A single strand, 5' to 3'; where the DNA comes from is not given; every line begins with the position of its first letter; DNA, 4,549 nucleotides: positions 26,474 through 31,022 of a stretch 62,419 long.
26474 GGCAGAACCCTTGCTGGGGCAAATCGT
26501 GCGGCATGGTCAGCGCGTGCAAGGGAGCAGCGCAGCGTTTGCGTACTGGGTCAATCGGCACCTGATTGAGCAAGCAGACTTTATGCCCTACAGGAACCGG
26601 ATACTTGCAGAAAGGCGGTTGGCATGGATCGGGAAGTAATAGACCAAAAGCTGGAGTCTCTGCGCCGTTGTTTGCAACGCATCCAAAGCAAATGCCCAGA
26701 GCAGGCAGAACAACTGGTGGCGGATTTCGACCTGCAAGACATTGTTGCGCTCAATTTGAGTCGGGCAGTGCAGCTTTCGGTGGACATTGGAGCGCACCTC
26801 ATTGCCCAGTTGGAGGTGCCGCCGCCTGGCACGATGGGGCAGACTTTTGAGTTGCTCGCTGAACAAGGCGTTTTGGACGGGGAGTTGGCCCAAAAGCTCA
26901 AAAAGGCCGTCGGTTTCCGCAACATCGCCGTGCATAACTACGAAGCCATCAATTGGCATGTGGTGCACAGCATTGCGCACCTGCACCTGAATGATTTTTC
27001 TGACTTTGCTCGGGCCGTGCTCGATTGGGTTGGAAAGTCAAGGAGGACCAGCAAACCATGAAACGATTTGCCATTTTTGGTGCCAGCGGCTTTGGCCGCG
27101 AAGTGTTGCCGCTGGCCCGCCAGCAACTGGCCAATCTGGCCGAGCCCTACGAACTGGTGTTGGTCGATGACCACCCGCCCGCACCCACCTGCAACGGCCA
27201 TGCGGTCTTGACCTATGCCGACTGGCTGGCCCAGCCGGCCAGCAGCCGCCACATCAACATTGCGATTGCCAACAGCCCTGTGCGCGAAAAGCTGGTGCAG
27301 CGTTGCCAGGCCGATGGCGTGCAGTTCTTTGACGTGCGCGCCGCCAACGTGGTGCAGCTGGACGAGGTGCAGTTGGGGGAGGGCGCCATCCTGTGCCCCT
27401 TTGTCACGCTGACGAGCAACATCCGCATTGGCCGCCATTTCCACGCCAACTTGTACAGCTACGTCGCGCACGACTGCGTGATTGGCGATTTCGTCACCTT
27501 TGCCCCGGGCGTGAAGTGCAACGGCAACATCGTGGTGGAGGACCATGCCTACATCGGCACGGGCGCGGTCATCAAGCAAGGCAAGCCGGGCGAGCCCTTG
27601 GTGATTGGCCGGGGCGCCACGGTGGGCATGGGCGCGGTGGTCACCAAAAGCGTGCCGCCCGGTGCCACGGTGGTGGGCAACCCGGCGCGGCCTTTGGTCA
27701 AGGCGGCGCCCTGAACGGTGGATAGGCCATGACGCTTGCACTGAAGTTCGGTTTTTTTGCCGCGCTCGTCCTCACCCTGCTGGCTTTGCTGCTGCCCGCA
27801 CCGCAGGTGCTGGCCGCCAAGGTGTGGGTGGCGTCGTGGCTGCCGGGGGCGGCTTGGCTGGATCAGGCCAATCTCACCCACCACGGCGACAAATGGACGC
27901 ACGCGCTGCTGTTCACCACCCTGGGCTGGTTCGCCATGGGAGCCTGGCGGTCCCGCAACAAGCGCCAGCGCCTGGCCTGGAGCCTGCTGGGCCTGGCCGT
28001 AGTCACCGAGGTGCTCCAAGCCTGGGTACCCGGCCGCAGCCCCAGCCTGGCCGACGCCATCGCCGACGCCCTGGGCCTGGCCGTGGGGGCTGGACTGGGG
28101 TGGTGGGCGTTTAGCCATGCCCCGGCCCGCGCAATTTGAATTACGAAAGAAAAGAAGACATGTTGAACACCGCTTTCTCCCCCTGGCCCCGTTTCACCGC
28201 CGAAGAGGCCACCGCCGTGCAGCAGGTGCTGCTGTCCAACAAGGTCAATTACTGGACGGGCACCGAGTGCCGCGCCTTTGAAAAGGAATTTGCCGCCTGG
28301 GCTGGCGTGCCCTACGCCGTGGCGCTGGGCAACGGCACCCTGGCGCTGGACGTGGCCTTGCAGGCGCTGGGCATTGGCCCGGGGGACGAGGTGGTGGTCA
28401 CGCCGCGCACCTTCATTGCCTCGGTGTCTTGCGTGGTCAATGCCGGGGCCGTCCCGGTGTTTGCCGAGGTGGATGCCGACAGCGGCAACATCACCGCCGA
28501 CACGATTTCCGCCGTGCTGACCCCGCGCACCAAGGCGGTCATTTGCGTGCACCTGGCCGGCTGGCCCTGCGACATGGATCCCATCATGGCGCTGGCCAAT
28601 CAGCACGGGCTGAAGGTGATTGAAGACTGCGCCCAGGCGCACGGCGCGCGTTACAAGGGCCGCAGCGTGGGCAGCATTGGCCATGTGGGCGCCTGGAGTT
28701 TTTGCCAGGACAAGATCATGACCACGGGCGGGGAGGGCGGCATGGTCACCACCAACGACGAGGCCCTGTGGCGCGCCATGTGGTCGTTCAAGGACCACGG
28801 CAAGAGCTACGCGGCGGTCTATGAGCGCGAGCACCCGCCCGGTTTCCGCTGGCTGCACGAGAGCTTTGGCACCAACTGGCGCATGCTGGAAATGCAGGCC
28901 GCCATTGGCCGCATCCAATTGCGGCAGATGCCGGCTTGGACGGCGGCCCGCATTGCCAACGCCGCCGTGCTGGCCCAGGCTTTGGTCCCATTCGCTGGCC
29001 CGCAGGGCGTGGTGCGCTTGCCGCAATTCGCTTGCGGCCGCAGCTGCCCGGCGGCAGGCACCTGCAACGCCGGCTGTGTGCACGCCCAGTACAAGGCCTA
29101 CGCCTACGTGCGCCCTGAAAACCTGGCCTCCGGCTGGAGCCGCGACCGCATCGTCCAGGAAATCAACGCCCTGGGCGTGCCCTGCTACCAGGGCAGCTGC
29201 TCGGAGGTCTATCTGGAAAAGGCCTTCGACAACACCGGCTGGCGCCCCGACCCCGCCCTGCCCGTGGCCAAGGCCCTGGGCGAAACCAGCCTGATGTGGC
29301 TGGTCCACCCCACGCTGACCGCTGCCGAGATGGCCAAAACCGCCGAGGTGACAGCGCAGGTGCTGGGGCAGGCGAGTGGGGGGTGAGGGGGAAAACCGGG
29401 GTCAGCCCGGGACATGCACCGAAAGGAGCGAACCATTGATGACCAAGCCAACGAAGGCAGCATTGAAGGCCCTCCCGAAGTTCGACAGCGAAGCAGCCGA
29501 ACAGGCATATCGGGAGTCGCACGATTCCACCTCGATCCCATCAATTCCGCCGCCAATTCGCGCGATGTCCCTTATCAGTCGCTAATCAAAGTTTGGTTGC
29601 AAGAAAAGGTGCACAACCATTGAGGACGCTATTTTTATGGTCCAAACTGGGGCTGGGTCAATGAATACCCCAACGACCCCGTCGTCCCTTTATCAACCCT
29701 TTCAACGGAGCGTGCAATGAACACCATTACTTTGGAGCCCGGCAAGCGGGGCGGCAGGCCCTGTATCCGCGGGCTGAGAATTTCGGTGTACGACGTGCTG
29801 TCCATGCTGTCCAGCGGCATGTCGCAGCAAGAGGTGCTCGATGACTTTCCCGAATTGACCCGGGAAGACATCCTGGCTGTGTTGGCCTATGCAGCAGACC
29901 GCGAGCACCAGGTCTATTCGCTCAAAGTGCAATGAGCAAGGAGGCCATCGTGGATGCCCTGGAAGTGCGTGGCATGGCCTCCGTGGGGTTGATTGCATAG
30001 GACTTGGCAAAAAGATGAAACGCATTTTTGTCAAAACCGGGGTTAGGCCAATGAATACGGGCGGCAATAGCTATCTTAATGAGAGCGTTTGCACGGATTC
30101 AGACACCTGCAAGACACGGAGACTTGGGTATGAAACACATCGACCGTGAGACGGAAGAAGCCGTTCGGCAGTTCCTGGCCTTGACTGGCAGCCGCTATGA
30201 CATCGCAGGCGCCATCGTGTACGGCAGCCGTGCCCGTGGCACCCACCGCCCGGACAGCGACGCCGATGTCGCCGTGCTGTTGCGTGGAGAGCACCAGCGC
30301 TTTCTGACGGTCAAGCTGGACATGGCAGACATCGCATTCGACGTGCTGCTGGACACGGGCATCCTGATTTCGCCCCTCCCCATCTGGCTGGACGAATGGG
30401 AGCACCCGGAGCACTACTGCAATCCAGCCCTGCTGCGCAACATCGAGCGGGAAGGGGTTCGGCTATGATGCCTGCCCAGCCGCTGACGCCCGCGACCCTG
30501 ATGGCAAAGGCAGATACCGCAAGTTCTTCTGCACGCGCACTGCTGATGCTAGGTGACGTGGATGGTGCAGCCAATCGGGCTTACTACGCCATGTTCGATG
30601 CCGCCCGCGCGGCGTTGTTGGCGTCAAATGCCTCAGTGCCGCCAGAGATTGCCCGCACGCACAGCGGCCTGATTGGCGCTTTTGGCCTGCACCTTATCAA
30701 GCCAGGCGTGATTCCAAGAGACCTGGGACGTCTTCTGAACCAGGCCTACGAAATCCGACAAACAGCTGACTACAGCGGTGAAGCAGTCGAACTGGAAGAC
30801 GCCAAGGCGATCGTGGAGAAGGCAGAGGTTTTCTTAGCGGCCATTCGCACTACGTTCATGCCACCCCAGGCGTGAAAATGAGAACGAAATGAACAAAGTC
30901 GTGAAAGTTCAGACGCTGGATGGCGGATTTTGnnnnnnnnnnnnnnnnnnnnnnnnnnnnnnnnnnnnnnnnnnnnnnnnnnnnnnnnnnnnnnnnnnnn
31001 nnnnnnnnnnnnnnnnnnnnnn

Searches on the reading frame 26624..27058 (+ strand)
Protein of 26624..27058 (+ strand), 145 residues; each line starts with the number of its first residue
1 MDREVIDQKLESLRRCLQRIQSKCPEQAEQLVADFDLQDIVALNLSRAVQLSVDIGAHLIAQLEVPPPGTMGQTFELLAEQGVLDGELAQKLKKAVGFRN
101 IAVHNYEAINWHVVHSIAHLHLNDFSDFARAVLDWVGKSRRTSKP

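Call 3: search_protein_families(library=pfam, proteins=[window:26624-27058:+], max_evalue=0.01)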
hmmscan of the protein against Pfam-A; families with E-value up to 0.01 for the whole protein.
window:26624-27058:+ (145 aa): 2 families
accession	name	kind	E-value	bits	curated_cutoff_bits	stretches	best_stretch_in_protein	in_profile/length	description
PF01934.22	HepT-like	-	1.1e-27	96.5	23.5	1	14-131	2-119/120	Ribonuclease HepT-like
PF20797.2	HepT-like_2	-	0.0025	18.3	27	1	82-119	52-90/110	HepT-like protein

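Call 4: search_protein_families(library=padloc, proteins=[window:26624-27058:+], max_evalue=0.01)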
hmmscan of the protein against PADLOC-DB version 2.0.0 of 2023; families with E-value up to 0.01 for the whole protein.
window:26624-27058:+ (145 aa): 0 families

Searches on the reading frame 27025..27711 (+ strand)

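Call 13: search_protein_families(library=ncbifam, proteins=[window:27025-27711:+], max_evalue=0.01)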
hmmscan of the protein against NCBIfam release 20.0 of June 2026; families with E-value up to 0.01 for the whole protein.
window:27025-27711:+ (229 aa): 36 families (the best 25 are shown)
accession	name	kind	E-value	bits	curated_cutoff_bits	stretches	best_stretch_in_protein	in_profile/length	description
TIGR03570.1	NeuD_NnaD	subfamily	1.1e-52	178.6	160.8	1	15-222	2-202/202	NeuD/PglB/VioB family sugar acetyltransferase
NF003657.0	PRK05289.1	equivalog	2.8e-14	52.8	226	1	132-223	106-192/264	acyl-ACP--UDP-N-acetylglucosamine O-acyltransferase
TIGR01852.1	lipid_A_lpxA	equivalog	4.2e-14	52.4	231.05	1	132-222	101-186/254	acyl-ACP--UDP-N-acetylglucosamine O-acyltransferase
NF002060.0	PRK00892.1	subfamily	1.7e-09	37.3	207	2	108-183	107-182/345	UDP-3-O-(3-hydroxymyristoyl)glucosamine N-acyltransferase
TIGR03308.1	phn_thr-fam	hypoth_equivalog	3.3e-09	36.9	201.65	1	170-224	110-159/204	phosphonate metabolim protein, transferase hexapeptide repeat family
NF041874.1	EPS_EpsC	equivalog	8e-09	35.4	150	1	191-224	131-164/168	serine O-acetyltransferase EpsC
TIGR01853.1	lipid_A_lpxD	equivalog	8.2e-09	34.8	242.5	1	111-183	101-173/325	UDP-3-O-(3-hydroxymyristoyl)glucosamine N-acyltransferase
TIGR01172.1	cysE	equivalog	3.9e-07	30.2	210.65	1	192-222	132-162/162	serine O-acetyltransferase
NF010935.0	PRK14355.1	equivalog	5.1e-07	28.7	718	1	77-186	233-338/459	bifunctional UDP-N-acetylglucosamine diphosphorylase/glucosamine-1-phosphate N-acetyltransferase GlmU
NF007076.0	PRK09527.1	equivalog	1.8e-06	27.5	347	0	169-224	132-182/203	galactoside O-acetyltransferase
NF010937.0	PRK14357.1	equivalog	1.8e-06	27.1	658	1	150-218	358-428/448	bifunctional UDP-N-acetylglucosamine diphosphorylase/glucosamine-1-phosphate N-acetyltransferase GlmU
NF007797.0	PRK10502.1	subfamily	6.1e-06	26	192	1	167-224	124-176/183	WcaF family extracellular polysaccharide biosynthesis acetyltransferase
NF000490.1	chloram_CatB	equivalog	7.5e-06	25.4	350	1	162-225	104-162/210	type B chloramphenicol O-acetyltransferase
NF010936.0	PRK14356.1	equivalog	1.4e-05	24.2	666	1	117-216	342-441/456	bifunctional UDP-N-acetylglucosamine diphosphorylase/glucosamine-1-phosphate N-acetyltransferase GlmU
NF010934.1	PRK14354.1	equivalog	1.4e-05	23.9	450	1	77-158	227-305/447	bifunctional UDP-N-acetylglucosamine diphosphorylase/glucosamine-1-phosphate N-acetyltransferase GlmU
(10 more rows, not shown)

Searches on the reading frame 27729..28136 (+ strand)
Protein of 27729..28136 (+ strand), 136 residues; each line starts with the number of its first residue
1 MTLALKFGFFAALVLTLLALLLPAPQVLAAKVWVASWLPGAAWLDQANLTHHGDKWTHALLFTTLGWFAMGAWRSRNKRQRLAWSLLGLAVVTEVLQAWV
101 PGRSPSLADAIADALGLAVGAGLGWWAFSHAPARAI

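Call 86: search_protein_families(library=pfam, proteins=[window:27729-28136:+], max_evalue=0.001)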
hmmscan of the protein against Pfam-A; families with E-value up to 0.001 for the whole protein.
window:27729-28136:+ (136 aa): 1 family
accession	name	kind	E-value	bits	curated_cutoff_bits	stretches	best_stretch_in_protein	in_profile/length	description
PF04892.17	VanZ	-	5.9e-10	40.3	30.1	1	56-124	56-122/126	VanZ like family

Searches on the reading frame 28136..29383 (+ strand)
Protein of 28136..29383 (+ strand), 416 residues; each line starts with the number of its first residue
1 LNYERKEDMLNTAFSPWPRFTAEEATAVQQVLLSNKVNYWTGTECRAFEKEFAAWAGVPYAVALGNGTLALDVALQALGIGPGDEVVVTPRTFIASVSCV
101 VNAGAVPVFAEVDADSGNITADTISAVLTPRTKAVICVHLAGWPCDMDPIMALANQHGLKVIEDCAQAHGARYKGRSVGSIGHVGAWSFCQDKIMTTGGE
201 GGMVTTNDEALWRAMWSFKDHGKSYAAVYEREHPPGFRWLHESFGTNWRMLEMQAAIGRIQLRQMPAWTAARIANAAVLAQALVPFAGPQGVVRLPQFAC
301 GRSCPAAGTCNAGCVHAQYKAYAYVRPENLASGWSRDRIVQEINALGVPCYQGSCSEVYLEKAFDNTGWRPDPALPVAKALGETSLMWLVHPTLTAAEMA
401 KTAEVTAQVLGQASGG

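Call 13: search_protein_families(library=ncbifam, proteins=[window:28136-29383:+], max_evalue=0.01)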
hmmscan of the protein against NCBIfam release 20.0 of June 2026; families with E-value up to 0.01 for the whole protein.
window:28136-29383:+ (416 aa): 23 families
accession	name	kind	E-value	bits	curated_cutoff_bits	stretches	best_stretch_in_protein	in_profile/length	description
TIGR03588.1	PseC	equivalog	1.4e-60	205.2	423.5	1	23-283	12-276/380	UDP-4-amino-4,6-dideoxy-N-acetyl-beta-L-altrosamine transaminase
NF008658.2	PRK11658.1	equivalog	2.9e-53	180.9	631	1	18-284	10-272/379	UDP-4-amino-4-deoxy-L-arabinose aminotransferase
TIGR04181.1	NHT_00031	hypoth_equivalog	1.4e-52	178.8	420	1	17-280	5-273/359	LegC family aminotransferase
NF008687.0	PRK11706.1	equivalog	4.4e-50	170.5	375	1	18-298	7-281/375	dTDP-4-amino-4,6-dideoxygalactose transaminase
TIGR02379.1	ECA_wecE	subfamily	3.6e-47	160.9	434.85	1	17-298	6-282/376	dTDP-4-amino-4,6-dideoxy-D-glucose transaminase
NF011936.0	PRK15407.1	equivalog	1.7e-46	158.8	423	1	36-286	56-330/440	lipopolysaccharide biosynthesis protein RfbH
TIGR04427.1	PLP_DesI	equivalog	9e-37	127.1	650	1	39-280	48-274/390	dTDP-4-dehydro-6-deoxyglucose aminotransferase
NF005816.0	PRK07682.1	equivalog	6.6e-09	34.9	620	1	68-139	100-171/390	aminotransferase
NF006488.0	PRK08912.1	equivalog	6e-07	28.7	498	1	67-169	96-191/387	aminotransferase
NF002878.0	PRK03321.1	subfamily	6.3e-07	28.4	374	1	34-137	48-151/352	histidinol-phosphate transaminase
NF004770.0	PRK06108.1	subfamily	8.6e-05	21.5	422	1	62-164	100-209/396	pyridoxal phosphate-dependent aminotransferase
TIGR01976.1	am_tr_V_VC1184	hypoth_equivalog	0.00021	20.7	352.35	1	71-168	93-198/401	cysteine desulfurase-like protein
NF041364.1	GntC_guanitoxin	equivalog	0.00033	19.7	415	1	70-164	72-173/356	guanitoxin biosynthesis PLP-dependent (S)-gamma-hydroxy-L-arginine cyclodehydratase GntC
NF005817.0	PRK07683.1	equivalog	0.00054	18.8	575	1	68-138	99-168/387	aminotransferase A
NF005305.0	PRK06836.1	equivalog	0.0014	18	376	1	69-137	109-176/396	pyridoxal phosphate-dependent aminotransferase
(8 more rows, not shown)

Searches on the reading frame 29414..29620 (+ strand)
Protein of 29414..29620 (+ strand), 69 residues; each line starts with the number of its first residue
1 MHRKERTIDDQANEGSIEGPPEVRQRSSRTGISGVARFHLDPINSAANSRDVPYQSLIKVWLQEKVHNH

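Call 3: search_protein_families(library=pfam, proteins=[window:29414-29620:+], max_evalue=0.01)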
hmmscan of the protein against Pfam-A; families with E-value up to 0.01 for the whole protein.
window:29414-29620:+ (69 aa): 1 family
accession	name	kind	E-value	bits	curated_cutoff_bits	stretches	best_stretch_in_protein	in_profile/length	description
PF12441.14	CopG_antitoxin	-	3e-05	25.1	28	1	40-65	54-79/79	CopG antitoxin of type II toxin-antitoxin system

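Call 4: search_protein_families(library=padloc, proteins=[window:29414-29620:+], max_evalue=0.01)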
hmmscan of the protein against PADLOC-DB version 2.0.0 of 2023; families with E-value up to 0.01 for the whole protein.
window:29414-29620:+ (69 aa): 0 families

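Call 13: search_protein_families(library=ncbifam, proteins=[window:29414-29620:+], max_evalue=0.01)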
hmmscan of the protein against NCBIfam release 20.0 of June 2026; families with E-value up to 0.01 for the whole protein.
window:29414-29620:+ (69 aa): 1 family
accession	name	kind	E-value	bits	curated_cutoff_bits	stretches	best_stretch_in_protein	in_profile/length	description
NF047399.1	BrnA_antitoxin_add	equivalog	0.00011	22.3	60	1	40-66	44-70/70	type II toxin-antitoxin system BrnA family antitoxin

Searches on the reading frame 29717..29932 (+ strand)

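Call 3: search_protein_families(library=pfam, proteins=[window:29717-29932:+], max_evalue=0.01)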
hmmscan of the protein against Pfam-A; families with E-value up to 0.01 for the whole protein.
window:29717-29932:+ (72 aa): 1 family
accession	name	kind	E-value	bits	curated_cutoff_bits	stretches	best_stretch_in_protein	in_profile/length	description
PF04255.20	DUF433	-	3.1e-24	85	23.6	1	4-59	1-56/56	Protein of unknown function (DUF433)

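Call 4: search_protein_families(library=padloc, proteins=[window:29717-29932:+], max_evalue=0.01)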
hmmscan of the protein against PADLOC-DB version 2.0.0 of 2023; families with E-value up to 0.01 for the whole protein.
window:29717-29932:+ (72 aa): 0 families

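Call 13: search_protein_families(library=ncbifam, proteins=[window:29717-29932:+], max_evalue=0.01)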
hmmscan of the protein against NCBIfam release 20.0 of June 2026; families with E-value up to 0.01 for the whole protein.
window:29717-29932:+ (72 aa): 0 families

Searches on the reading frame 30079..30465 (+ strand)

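Call 3: search_protein_families(library=pfam, proteins=[window:30079-30465:+], max_evalue=0.01)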
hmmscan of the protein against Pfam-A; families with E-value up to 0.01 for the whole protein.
window:30079-30465:+ (129 aa): 2 families
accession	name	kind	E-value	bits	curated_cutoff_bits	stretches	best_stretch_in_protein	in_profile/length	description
PF01909.29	NTP_transf_2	-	9.9e-10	39.1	21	1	35-86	7-58/93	Nucleotidyltransferase domain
PF18765.7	Polbeta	-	4.5e-09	36.8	26.9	1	41-85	12-58/93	Polymerase beta, Nucleotidyltransferase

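Call 4: search_protein_families(library=padloc, proteins=[window:30079-30465:+], max_evalue=0.01)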
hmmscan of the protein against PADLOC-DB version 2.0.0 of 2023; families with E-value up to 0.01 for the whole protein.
window:30079-30465:+ (129 aa): 7 families
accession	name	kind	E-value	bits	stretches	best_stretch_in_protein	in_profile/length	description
PDLC04907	PDC-S09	-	5.8e-55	182.3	1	19-129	4-114/114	-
PDLC04903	PDC-S09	-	3.6e-16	57.4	1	41-128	25-107/108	-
PDLC04902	PDC-S09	-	1.2e-06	26.8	1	30-76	9-55/97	-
PDLC04904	PDC-S09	-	7.8e-06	24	1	23-79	6-62/104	-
PDLC04368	PDC-M05A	-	2.8e-05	22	1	34-67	99-132/201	-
PDLC04906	PDC-S09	-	7.1e-05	21.1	1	37-76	19-58/98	-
PDLC04369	PDC-M05A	-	0.0024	15.5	1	38-67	101-128/201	-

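Call 13: search_protein_families(library=ncbifam, proteins=[window:30079-30465:+], max_evalue=0.01)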
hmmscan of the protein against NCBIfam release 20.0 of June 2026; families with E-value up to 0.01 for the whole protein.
window:30079-30465:+ (129 aa): 2 families
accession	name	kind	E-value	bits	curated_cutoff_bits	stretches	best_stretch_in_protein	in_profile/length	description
NF047752.1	MntA_antitoxin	equivalog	8.9e-10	38.4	60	1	39-83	4-50/106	type VII toxin-antitoxin system MntA family adenylyltransferase antitoxin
NF051895.1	anti_phage_HalB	equivalog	8e-05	22.3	190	1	46-71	3-28/211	anti-phage Hailong system nucleotidyltransferase HalB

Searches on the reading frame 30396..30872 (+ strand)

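Call 3: search_protein_families(library=pfam, proteins=[window:30396-30872:+], max_evalue=0.01)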
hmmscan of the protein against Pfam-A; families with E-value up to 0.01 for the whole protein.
window:30396-30872:+ (159 aa): 1 family
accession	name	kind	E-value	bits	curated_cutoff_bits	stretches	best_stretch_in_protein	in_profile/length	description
PF05168.19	HEPN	-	1.8e-12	47.9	22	1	35-150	4-114/117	HEPN domain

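Call 4: search_protein_families(library=padloc, proteins=[window:30396-30872:+], max_evalue=0.01)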
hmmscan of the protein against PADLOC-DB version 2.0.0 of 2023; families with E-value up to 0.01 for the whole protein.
window:30396-30872:+ (159 aa): 3 families
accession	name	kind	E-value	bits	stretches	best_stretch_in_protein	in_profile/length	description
PDLC02923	HEPN_IX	-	2.3e-05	22.6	0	109-142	98-132/161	-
PDLC04379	PDC-M05B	-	0.0052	14.8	0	62-153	49-136/147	-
PDLC04376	PDC-M05B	-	0.0089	14.3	0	56-152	24-116/121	-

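Call 13: search_protein_families(library=ncbifam, proteins=[window:30396-30872:+], max_evalue=0.01)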
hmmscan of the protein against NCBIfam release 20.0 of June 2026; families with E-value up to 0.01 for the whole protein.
window:30396-30872:+ (159 aa): 0 families
